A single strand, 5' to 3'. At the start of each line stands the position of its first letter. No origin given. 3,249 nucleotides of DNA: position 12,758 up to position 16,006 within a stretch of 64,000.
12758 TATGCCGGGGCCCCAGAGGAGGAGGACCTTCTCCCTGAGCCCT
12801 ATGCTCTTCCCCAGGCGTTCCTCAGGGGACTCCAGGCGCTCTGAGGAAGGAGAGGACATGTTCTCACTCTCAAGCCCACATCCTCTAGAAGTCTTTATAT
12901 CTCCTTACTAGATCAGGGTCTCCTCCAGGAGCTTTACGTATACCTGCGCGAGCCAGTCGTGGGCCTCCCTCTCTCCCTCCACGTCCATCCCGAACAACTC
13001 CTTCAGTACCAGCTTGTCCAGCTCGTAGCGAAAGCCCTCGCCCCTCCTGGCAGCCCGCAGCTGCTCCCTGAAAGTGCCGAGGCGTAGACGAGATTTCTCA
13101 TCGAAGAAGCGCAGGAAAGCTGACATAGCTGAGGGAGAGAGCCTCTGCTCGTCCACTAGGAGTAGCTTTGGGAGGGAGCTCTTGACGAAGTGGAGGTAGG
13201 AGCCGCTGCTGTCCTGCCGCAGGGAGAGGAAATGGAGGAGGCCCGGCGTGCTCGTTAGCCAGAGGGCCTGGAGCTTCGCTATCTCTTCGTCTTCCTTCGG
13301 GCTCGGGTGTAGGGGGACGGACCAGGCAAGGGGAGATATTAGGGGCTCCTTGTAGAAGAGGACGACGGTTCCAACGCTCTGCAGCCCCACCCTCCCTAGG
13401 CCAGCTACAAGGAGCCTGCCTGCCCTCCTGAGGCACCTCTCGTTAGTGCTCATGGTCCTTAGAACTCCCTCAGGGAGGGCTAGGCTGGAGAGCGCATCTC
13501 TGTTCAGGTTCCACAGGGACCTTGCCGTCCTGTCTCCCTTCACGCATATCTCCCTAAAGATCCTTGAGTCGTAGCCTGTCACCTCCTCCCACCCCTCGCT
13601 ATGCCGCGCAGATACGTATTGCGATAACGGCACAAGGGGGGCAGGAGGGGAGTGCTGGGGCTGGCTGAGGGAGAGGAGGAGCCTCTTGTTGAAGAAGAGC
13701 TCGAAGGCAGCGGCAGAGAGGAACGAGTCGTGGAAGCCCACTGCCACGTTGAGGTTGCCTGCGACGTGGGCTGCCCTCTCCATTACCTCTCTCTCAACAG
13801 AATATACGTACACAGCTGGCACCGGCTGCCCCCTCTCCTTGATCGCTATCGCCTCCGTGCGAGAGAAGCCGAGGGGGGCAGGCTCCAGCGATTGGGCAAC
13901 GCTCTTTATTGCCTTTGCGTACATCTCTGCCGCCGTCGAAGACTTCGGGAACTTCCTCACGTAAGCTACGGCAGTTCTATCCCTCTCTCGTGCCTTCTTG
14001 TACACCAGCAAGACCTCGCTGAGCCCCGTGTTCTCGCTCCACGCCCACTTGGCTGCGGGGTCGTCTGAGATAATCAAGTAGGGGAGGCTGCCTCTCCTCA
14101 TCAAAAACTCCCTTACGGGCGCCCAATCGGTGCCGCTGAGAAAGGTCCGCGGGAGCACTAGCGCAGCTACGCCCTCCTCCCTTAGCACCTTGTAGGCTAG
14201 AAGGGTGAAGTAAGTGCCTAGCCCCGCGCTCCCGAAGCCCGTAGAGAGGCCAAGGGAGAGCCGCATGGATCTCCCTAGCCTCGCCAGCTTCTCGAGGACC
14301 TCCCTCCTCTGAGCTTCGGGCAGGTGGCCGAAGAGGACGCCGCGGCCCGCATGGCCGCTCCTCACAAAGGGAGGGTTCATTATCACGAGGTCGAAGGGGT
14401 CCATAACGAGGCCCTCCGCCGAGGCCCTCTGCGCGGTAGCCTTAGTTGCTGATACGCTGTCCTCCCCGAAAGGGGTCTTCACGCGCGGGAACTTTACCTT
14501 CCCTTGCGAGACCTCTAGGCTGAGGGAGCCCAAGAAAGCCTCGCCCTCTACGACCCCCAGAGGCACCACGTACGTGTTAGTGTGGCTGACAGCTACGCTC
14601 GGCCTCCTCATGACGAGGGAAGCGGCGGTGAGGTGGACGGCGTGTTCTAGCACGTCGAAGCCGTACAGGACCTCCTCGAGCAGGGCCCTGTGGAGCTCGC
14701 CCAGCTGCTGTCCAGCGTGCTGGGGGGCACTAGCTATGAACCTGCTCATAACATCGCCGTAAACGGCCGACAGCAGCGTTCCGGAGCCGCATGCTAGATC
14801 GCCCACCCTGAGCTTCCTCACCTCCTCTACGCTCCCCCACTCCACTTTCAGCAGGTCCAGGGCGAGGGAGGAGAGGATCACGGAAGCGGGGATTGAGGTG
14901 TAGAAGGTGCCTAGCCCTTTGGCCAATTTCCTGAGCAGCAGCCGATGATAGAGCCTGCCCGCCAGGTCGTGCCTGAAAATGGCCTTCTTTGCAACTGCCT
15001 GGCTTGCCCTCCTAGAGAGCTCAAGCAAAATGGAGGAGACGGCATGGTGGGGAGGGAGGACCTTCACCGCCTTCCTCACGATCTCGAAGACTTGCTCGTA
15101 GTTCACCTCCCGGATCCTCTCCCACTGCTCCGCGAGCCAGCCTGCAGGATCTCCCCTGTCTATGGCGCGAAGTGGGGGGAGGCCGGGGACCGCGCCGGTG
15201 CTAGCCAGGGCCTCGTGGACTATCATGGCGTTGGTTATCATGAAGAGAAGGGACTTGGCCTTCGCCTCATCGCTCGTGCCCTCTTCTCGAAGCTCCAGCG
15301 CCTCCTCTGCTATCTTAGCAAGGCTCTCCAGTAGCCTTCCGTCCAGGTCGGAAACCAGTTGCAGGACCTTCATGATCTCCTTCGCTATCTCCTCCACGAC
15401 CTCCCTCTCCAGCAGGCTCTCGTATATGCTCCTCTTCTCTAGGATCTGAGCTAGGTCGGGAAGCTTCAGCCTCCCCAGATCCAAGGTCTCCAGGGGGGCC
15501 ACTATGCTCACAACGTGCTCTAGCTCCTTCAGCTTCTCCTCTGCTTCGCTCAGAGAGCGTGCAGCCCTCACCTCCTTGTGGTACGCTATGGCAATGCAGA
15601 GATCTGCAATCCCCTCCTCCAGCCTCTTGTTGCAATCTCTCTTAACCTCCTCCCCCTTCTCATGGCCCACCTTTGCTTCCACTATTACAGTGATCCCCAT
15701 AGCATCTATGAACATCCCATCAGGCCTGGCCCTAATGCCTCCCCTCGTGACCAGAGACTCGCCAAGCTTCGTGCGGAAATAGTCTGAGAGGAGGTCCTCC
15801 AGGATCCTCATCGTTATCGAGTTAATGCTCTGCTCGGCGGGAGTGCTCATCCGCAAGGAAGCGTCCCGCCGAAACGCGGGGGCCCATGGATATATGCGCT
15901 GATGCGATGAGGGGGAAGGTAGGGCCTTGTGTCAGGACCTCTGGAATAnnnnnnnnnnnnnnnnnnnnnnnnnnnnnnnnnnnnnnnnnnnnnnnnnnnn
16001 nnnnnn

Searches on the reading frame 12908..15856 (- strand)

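Call 68: search_protein_families(library=pfam, proteins=[window:12908-15856:-], max_evalue=0.00001)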
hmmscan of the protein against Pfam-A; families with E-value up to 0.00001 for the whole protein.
window:12908-15856:- (982 aa): 1 family
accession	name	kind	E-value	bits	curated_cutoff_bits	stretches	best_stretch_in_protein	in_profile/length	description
PF07669.17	Eco57I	-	2e-06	28.5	25.3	1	397-591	3-159/171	Eco57I restriction-modification methylase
